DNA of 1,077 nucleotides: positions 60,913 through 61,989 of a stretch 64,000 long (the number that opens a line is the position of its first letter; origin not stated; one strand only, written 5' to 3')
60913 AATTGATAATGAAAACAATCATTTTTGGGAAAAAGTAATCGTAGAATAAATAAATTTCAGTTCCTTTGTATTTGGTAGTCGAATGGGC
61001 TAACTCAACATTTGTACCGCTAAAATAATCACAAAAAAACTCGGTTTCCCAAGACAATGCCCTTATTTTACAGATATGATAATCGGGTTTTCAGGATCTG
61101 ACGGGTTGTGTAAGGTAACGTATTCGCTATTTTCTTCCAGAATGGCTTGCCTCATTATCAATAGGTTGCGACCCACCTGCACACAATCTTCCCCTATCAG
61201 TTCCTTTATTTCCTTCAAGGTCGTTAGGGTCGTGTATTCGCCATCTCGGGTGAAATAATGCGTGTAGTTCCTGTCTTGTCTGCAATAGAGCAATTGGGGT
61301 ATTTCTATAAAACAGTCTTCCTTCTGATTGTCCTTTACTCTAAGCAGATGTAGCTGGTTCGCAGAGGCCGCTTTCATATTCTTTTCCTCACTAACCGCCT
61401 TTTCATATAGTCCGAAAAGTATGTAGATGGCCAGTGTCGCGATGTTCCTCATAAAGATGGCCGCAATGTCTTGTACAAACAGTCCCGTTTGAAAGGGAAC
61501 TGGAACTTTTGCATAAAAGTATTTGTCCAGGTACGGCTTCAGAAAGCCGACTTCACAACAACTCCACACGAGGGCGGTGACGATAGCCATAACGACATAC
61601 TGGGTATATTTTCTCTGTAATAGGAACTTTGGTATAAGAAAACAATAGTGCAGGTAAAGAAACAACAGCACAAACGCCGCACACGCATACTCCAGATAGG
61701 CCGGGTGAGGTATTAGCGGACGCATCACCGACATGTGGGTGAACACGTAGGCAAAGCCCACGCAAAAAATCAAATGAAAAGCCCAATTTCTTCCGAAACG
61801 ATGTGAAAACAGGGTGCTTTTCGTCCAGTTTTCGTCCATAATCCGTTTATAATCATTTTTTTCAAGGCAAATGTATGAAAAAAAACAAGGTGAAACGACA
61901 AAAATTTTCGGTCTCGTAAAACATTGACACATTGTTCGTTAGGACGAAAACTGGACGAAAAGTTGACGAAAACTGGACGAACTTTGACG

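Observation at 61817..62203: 21-bp perfect inverted repeats around a 104-bp promoter-bearing segment at the LytTR gene start: candidate invertible switch or operator array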

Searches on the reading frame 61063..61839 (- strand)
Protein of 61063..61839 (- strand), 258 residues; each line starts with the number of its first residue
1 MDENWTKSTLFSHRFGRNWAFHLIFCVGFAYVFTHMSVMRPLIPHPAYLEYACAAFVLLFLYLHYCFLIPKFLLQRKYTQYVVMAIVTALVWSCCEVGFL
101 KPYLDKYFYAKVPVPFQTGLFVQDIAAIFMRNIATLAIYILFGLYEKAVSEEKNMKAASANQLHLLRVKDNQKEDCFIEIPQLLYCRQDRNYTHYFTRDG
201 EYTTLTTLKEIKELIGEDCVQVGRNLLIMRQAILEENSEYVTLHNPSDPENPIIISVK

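Call 9: search_protein_families(library=pfam, proteins=[window:61063-61839:-], max_evalue=0.01)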
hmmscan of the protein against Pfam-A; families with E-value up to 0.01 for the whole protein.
window:61063-61839:- (258 aa): 1 family
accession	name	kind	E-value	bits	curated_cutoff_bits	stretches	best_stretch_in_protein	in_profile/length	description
PF04397.21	LytTR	-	1.2e-06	29.1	22.6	1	176-237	4-66/98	LytTr DNA-binding domain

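Call 10: search_protein_families(library=ncbifam, proteins=[window:61063-61839:-], max_evalue=0.01)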
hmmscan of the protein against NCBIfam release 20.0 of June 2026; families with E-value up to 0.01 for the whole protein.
window:61063-61839:- (258 aa): 0 families

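Call 11: find_related_loci(query=window:61063-61839:-, collection=genome_contigs, flank=3000)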
Query window:61063-61839:- (258 aa) in genome_contigs; peptide patterns used: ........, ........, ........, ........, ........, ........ (x = any residue, [..] = any of these).
55 stretches matched a pattern; 1 encode a relative of the query (tblastn E <= 1e-3); 1 distinct loci.
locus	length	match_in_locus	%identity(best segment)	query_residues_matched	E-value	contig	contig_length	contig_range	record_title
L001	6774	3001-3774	97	1-258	7e-175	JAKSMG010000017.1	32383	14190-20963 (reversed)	MAG: Bacteroidales bacterium isolate Horse_feces119 MAG119_17, whole genome shotgun sequence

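Call 29: find_homologous_proteins(query=window:61063-61839:-, max_evalue=0.001)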
Query window:61063-61839:- (258 aa): 16 proteins with E <= 0.001 among 213 candidates.
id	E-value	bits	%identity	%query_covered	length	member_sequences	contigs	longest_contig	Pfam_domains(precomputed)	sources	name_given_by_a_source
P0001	6.8e-170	581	98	100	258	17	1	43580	PF04397.22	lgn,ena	-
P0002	3.9e-150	517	98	90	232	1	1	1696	PF04397.22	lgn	-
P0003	6.1e-109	382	68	100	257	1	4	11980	PF04397.22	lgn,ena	-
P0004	6.1e-107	375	65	100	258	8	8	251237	PF04397.22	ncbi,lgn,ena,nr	ncbi:MAG: LytTR family transcriptional regulator DNA-binding domain-containing protein [Bacteroidale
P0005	3.3e-106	373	66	100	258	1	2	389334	PF04397.22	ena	-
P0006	9.8e-106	371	65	99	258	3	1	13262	PF04397.22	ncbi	-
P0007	1.4e-104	367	65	100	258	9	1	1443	PF04397.22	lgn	-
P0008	1.2e-103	364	63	100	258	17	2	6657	PF04397.22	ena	-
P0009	2.7e-103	363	63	100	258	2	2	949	PF04397.22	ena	-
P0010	8.3e-103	362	62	100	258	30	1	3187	PF04397.22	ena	-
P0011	2.4e-102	360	62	100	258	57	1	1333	PF04397.22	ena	-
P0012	5.7e-102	359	63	100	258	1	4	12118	PF04397.22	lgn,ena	-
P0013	3.8e-100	353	62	100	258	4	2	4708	PF04397.22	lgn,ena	-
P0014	7.3e-87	309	61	85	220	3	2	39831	PF04397.22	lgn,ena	-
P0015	3.0e-72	261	61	79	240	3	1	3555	PF04397.22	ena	-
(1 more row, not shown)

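Call 30: find_encoding_contigs(protein=P0004, flank=8000, max_places=3)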
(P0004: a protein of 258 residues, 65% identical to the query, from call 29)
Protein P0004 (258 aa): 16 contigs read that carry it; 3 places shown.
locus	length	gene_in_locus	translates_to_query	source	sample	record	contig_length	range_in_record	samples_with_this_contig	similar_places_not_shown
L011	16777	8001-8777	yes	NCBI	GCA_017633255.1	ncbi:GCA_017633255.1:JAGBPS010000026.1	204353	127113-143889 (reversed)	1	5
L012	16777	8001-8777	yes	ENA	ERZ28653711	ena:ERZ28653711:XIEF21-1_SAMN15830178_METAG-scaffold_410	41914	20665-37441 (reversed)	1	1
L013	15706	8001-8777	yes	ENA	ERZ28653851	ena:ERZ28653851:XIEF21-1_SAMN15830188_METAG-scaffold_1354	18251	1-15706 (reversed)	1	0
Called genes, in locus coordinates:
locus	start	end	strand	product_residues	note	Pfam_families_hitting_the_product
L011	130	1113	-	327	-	-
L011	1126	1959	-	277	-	PF03781:FGE-sulfatase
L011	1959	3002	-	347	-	-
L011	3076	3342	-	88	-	-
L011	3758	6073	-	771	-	-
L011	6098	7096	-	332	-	-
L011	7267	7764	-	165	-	-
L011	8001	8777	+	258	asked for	PF04397:LytTR (weak)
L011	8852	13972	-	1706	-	PF19408:PKD_6 (faint), PF00801:PKD (faint), PF18911:PKD_4 (weak)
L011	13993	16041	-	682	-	PF18962:Por_Secre_tail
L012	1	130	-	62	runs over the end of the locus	-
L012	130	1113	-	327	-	-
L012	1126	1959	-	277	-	PF03781:FGE-sulfatase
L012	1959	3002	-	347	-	-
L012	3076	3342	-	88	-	-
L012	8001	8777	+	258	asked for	PF04397:LytTR (weak)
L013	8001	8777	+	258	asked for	PF04397:LytTR (weak)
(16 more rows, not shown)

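Call 31: find_encoding_contigs(protein=P0005, flank=8000, max_places=2)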
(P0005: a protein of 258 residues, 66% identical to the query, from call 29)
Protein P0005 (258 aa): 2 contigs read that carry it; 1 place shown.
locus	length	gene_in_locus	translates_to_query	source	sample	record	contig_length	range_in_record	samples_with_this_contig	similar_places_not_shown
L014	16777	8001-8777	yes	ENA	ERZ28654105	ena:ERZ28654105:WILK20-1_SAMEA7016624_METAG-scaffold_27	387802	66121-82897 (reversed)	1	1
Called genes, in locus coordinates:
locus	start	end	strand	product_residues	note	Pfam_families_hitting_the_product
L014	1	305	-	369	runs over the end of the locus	-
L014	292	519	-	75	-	-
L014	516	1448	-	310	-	-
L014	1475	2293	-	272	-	-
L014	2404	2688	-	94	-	-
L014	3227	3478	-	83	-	-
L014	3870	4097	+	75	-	-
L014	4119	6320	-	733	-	-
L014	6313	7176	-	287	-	-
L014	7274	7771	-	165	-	-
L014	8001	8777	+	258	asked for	PF04397:LytTR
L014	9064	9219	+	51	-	-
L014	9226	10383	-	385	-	PF16289:PIN_12 (weak), PF18476:PIN_8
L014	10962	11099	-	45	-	-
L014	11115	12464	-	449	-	PF13173:AAA_14, PF13635:DUF4143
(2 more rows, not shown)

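Call 32: find_encoding_contigs(protein=P0003, flank=8000, max_places=3)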
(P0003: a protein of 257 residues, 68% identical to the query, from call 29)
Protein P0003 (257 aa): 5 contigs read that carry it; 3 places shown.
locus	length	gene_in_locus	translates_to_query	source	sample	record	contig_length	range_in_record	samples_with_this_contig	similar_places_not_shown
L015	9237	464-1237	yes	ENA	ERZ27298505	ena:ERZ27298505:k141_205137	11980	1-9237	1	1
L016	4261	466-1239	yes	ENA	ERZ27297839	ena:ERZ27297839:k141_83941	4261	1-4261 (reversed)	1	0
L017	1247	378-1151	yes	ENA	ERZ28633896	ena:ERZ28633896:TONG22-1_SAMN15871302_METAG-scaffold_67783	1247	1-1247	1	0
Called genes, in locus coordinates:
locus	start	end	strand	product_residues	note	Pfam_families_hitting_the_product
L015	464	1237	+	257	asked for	PF04397:LytTR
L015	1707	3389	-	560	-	PF04326:SLFN_AlbA_2, PF13749:HATPase_c_4 (faint)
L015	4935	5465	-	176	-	-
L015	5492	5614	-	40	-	-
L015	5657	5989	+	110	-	PF13310:Virulence_RhuM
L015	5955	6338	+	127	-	-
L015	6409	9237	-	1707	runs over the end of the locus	PF18962:Por_Secre_tail (faint), PF00801:PKD (weak), PF18911:PKD_4 (weak)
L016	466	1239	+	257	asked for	PF04397:LytTR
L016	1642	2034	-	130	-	-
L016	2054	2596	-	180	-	PF00484:Pro_CA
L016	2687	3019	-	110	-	-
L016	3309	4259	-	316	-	?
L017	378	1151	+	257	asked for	PF04397:LytTR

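Call 35: find_encoding_contigs(protein=P0001, flank=6000, max_places=10)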
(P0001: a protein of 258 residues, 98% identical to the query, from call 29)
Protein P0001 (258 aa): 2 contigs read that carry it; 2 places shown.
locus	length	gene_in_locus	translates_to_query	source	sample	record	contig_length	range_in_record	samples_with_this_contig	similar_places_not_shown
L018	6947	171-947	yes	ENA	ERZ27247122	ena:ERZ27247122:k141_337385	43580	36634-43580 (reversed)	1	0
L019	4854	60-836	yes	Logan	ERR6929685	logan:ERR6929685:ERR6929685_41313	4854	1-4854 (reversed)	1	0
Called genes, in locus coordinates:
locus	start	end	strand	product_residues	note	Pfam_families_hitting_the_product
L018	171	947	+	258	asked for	PF04397:LytTR (weak)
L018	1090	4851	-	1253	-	PF02837:Glyco_hydro_2_N, PF00703:Glyco_hydro_2, PF02836:Glyco_hydro_2_C, PF16353:LacZ_4 (weak), PF02929:Bgal_small_N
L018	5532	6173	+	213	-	-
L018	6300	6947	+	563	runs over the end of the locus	PF02690:Na_Pi_cotrans, PF01895:PhoU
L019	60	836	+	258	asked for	PF04397:LytTR (weak)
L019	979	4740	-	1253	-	PF02837:Glyco_hydro_2_N, PF00703:Glyco_hydro_2, PF02836:Glyco_hydro_2_C, PF16353:LacZ_4 (weak), PF02929:Bgal_small_N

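Call 36: find_encoding_contigs(protein=P0012, flank=8000, max_places=4)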
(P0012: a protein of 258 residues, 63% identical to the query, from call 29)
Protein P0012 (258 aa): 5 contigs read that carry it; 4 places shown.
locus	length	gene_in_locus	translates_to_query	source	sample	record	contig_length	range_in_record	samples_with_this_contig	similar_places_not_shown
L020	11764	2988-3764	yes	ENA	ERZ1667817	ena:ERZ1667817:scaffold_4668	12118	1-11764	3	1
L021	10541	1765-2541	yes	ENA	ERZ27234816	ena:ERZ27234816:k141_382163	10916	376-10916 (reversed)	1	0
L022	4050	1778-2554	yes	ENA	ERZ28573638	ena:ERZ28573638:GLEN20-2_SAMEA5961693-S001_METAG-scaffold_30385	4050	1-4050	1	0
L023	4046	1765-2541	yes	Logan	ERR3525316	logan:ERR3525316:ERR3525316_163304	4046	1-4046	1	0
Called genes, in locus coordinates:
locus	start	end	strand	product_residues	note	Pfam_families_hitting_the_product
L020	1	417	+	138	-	?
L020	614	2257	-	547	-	PF26628:DUF8202, PF18962:Por_Secre_tail (weak)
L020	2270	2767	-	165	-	-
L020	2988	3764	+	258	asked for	PF04397:LytTR (weak)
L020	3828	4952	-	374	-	PF00589:Phage_integrase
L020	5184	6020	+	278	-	-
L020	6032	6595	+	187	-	-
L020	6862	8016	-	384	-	PF00266:Aminotran_5, PF00155:Aminotran_1_2 (weak), PF01053:Cys_Met_Meta_PP, PF01041:DegT_DnrJ_EryC1, PF01212:Beta_elim_lyase (weak)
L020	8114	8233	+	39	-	-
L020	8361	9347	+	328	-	PF00691:OmpA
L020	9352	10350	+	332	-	PF00730:HhH-GPD, PF00633:HHH (faint), PF14815:NUDIX_4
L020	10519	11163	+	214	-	PF00730:HhH-GPD, PF00633:HHH, PF10576:EndIII_4Fe-2S (faint)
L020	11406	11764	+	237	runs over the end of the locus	?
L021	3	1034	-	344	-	?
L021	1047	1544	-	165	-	-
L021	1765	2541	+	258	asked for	PF04397:LytTR (weak)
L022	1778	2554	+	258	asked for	PF04397:LytTR (weak)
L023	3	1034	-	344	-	?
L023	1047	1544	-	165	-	-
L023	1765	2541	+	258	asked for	PF04397:LytTR (weak)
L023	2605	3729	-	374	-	PF00589:Phage_integrase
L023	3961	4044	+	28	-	?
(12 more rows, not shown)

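Call 37: find_encoding_contigs(protein=P0006, flank=8000, max_places=3)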
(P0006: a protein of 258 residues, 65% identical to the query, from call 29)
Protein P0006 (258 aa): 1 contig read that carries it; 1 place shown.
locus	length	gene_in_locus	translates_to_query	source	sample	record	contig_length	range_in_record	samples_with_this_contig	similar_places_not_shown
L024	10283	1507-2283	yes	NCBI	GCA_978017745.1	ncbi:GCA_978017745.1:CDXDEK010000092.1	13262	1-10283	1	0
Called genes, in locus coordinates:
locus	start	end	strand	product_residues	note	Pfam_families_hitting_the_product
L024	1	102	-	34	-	?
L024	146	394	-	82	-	-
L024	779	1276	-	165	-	-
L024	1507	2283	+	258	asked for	PF04397:LytTR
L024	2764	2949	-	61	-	-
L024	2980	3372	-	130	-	-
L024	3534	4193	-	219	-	-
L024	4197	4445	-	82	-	PF04326:SLFN_AlbA_2 (weak)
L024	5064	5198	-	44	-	-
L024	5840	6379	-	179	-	PF26707:DUF8237 (weak)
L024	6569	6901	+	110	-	PF13310:Virulence_RhuM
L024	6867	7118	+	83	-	-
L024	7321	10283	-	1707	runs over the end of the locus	PF18962:Por_Secre_tail (faint), PF00801:PKD (weak), PF18911:PKD_4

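Call 59: search_protein_families(library=ncbifam, proteins=[L011:7267-7764:-, L011:6098-7096:-, L011:3758-6073:-, L011:3076-3342:-, L011:1959-3002:-, L011:130-1113:-], max_evalue=0.01)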
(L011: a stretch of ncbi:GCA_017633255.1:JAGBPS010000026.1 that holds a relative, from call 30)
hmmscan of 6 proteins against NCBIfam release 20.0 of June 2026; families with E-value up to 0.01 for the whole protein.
L011:7267-7764:- (165 aa): 0 families

L011:6098-7096:- (332 aa): 2 families
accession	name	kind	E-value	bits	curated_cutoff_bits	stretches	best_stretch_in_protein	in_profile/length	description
NF050014.1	HpsJ_like_B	equivalog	0.0046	16.7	260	1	101-198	89-189/254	hormogonium polysaccharide biosynthesis protein HpsJ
NF038305.1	HpsJ_fam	subfamily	0.0058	16.6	60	1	116-200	104-191/234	HpsJ family protein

L011:3758-6073:- (771 aa): 0 families

L011:3076-3342:- (88 aa): 0 families

L011:1959-3002:- (347 aa): 0 families

L011:130-1113:- (327 aa): 6 families
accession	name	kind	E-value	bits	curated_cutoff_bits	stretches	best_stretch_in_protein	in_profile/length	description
TIGR04192.1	GRASP_w_spasm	equivalog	9.7e-78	261.7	230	1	6-324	1-316/318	grasp-with-spasm system ATP-grasp peptide maturase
TIGR04185.1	ATPgraspMvdC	equivalog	1.9e-39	135.7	425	1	6-325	1-315/318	MvdC family ATP-grasp ribosomal peptide maturase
TIGR04187.1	GRASP_SAV_5884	subfamily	1.8e-38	132.5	350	1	6-324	2-309/312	ATP-grasp ribosomal peptide maturase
TIGR04184.1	ATPgraspMvdD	equivalog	2.5e-38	132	475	1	6-324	1-317/321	MvdD family ATP-grasp ribosomal peptide maturase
TIGR00768.1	rimK_fam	subfamily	1.8e-06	27.6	143.4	1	114-325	73-275/276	RimK family alpha-L-glutamate ligase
NF005315.0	PRK06849.1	equivalog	0.003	16.6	406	0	132-206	116-188/389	hypothetical protein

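Call 60: search_solved_structures(query=window:61063-61839:-, max_evalue=1)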
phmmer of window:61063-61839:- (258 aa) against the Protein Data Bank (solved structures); distinct sequences matched with E-value up to 1: 0.

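Call 72: find_homologous_proteins(query=A4, max_evalue=0.001)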
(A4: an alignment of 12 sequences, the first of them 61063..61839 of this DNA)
Query A4 (12 sequences) (258 aa, profile of the alignment): 17 proteins with E <= 0.001 among 1260 candidates.
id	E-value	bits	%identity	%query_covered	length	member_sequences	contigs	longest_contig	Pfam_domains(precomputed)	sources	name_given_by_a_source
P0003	5.6e-149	513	68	100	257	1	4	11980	PF04397.22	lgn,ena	-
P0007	2.2e-148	511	65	100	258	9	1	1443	PF04397.22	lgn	-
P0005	2.5e-148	511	66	100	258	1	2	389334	PF04397.22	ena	-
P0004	3.1e-147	507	65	100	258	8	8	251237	PF04397.22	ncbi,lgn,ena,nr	ncbi:MAG: LytTR family transcriptional regulator DNA-binding domain-containing protein [Bacteroidale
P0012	5.8e-147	506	63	100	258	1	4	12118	PF04397.22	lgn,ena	-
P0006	8.4e-147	506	65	99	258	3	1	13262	PF04397.22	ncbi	-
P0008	1.5e-146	505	63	100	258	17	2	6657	PF04397.22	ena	-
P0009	1.4e-144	498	63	100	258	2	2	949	PF04397.22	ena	-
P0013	6.2e-144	496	62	100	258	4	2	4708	PF04397.22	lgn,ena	-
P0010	1.3e-143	495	62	100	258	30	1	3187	PF04397.22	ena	-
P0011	3.5e-142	490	62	100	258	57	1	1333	PF04397.22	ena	-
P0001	2.8e-138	478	98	100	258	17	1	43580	PF04397.22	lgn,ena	-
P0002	2.0e-124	432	98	90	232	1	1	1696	PF04397.22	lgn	-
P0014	8.0e-102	358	61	85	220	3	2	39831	PF04397.22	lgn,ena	-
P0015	6.0e-100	352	61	79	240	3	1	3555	PF04397.22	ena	-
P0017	1.0e-78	282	63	59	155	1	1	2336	PF04397.22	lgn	-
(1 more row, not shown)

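Call 74: find_encoding_contigs(protein=P0008, flank=4000, max_places=3)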
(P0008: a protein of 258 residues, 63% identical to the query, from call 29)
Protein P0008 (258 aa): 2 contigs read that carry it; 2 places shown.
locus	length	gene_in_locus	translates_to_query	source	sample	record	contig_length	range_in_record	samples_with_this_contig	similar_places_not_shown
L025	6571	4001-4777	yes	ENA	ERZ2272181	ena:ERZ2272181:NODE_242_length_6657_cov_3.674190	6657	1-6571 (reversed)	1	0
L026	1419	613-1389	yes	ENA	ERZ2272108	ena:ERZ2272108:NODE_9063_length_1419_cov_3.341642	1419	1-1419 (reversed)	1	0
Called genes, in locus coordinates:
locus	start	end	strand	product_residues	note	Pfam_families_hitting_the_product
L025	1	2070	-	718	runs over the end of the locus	?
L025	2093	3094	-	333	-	-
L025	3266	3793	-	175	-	-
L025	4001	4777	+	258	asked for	PF04397:LytTR (weak)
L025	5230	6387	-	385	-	PF16289:PIN_12 (faint), PF18476:PIN_8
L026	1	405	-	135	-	?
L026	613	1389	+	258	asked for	PF04397:LytTR (weak)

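Call 75: find_encoding_contigs(protein=P0013, flank=4000, max_places=3)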
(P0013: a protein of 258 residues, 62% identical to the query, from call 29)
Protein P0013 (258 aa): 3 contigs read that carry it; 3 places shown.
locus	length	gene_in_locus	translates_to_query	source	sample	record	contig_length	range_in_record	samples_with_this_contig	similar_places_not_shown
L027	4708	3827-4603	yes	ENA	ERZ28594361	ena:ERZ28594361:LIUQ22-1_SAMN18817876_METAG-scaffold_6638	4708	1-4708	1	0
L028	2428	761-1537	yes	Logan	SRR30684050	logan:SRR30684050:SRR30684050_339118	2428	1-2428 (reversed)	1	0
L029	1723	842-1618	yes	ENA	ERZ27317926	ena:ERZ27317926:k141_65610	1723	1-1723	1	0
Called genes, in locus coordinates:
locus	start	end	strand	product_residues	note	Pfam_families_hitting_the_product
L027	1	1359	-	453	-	?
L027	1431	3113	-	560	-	PF26628:DUF8202, PF18962:Por_Secre_tail (weak)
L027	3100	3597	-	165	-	-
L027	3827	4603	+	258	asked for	PF04397:LytTR (weak)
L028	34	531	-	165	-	-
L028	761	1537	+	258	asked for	PF04397:LytTR (weak)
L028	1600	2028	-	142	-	PF00589:Phage_integrase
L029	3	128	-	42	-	?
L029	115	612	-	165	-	-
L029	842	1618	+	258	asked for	PF04397:LytTR (weak)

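Call 76: find_encoding_contigs(protein=P0010, flank=4000, max_places=3)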
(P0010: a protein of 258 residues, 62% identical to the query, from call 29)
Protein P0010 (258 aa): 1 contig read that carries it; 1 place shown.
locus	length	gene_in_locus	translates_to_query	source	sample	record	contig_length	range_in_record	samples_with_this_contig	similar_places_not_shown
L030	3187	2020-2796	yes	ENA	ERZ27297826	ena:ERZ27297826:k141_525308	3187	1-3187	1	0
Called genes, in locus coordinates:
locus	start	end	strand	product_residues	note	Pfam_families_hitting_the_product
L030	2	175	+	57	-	?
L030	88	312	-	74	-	-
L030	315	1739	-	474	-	PF03572:Peptidase_S41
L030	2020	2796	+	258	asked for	PF04397:LytTR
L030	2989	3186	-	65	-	?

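Call 79: search_protein_representatives(alignment_id=A4)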
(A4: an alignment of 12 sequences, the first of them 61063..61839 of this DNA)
Query: 12 sequences, 258 profile positions. Proteins with E-value up to 0.001 (for the whole library): 158; up to 1e-10: 85; up to 1e-30: 7. The best 150 are listed.
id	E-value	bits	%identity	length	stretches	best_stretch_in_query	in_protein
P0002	6.4e-125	432.1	-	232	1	28-258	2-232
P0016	5.4e-89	314.4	-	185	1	1-181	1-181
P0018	1.9e-60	220.8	-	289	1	2-250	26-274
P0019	1.8e-54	201.2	-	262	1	11-253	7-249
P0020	9.9e-50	185.7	-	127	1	1-100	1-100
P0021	1.8e-45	171.7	-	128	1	83-181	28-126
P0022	7.5e-40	153.3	-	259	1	66-251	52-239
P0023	1.6e-29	119.5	-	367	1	20-247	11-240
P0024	9.1e-29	117.0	-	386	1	19-252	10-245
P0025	6.1e-25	104.5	-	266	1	20-247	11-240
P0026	7.5e-25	104.2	-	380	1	18-255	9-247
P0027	7.9e-25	104.1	-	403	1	13-241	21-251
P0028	2.0e-23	99.5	-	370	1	18-252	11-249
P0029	4.2e-23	98.5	-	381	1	21-245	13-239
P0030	5.9e-23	98.0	-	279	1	12-254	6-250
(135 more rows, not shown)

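Call 83: find_related_loci(query=P0019, collection=genome_contigs, flank=2500)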
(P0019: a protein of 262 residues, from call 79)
Query P0019 (262 aa) in genome_contigs; peptide patterns used: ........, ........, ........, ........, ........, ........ (x = any residue, [..] = any of these).
108 stretches matched a pattern; 1 encode a relative of the query (tblastn E <= 1e-3); 1 distinct loci.
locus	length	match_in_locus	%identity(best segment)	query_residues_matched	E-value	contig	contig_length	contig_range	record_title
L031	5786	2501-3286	100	1-262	0e+0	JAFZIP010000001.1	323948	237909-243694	MAG: Bacteroidales bacterium isolate RGIG7800 Water_buffalos_Reticulum-1__c55, whole genome shotgun sequence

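Call 84: find_related_loci(query=P0018, collection=genome_contigs, flank=2500)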
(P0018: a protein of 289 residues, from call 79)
Query P0018 (289 aa) in genome_contigs; peptide patterns used: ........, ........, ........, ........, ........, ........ (x = any residue, [..] = any of these).
103 stretches matched a pattern, but none encodes a relative of the query by tblastn (E <= 1e-3).

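Call 88: find_related_loci(query=P0025, collection=genome_contigs, flank=2500)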
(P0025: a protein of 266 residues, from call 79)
Query P0025 (266 aa) in genome_contigs; peptide patterns used: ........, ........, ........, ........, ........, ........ (x = any residue, [..] = any of these).
106 stretches matched a pattern; 1 encode a relative of the query (tblastn E <= 1e-3); 1 distinct loci.
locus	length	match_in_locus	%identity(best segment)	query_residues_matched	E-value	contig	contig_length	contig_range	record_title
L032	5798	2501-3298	100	1-266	0e+0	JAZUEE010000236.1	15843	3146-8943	MAG: Bacteroidales bacterium isolate T1900045302_TH20190072.MAGScoT_cleanbin_000032 SGB_6147_k141_673125, whole genome s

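Call 92: find_homologous_proteins(query=P0025, max_evalue=0.001)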
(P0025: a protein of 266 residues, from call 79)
Query P0025 (266 aa): 1 proteins with E <= 0.001 among 890 candidates.
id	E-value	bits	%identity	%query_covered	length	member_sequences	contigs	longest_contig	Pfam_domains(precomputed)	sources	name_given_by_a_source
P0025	7.7e-170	581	100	100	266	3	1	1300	PF04397.22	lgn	-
